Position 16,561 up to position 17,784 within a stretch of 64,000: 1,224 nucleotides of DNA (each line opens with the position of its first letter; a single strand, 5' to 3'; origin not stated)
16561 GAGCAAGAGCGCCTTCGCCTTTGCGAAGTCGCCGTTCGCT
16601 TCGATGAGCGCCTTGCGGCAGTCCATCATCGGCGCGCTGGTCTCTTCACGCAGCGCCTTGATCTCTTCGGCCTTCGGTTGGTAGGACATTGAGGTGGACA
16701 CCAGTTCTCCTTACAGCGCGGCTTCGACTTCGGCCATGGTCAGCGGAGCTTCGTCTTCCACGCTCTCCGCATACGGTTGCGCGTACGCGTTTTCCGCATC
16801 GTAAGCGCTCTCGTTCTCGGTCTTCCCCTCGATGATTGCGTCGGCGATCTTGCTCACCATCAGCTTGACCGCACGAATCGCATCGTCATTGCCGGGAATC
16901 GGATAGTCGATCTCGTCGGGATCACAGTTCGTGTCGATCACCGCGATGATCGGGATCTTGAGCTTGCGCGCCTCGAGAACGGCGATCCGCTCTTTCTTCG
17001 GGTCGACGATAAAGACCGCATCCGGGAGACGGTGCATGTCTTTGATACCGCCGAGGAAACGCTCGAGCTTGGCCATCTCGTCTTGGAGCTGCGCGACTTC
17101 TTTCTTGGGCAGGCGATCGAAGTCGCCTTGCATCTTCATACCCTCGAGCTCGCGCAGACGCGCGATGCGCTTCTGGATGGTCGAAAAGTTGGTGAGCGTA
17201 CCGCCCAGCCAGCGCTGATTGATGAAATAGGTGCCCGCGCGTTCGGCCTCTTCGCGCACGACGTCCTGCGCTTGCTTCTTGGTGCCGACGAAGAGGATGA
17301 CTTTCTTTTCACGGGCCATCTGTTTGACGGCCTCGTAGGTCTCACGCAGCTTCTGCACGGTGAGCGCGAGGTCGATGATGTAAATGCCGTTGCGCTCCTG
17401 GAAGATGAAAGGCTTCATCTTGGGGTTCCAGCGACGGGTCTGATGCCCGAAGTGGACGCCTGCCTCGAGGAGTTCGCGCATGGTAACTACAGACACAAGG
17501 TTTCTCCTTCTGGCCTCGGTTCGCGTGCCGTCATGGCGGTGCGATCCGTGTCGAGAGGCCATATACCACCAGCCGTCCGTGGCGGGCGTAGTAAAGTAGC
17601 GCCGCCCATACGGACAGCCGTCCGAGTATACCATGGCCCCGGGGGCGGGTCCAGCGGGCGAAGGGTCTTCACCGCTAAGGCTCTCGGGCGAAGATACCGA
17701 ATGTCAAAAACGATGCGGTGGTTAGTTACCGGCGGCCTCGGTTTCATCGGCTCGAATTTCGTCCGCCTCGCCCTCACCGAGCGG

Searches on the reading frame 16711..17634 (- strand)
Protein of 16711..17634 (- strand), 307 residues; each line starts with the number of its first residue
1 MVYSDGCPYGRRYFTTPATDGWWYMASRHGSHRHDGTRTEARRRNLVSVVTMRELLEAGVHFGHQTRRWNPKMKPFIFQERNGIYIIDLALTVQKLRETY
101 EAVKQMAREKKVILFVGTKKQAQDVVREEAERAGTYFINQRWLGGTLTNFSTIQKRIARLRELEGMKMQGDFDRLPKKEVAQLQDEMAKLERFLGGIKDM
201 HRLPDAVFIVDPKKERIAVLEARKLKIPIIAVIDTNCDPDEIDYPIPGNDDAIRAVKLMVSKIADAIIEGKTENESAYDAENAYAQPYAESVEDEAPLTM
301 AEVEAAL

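Call 14: search_protein_families(library=pfam, proteins=[window:16711-17634:-], max_evalue=0.001)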
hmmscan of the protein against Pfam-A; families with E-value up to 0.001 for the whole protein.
window:16711-17634:- (307 aa): 1 family
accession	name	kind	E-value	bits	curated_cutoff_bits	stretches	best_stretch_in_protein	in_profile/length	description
PF00318.25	Ribosomal_S2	-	8.2e-102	339.5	26.1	1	55-270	1-216/216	Ribosomal protein S2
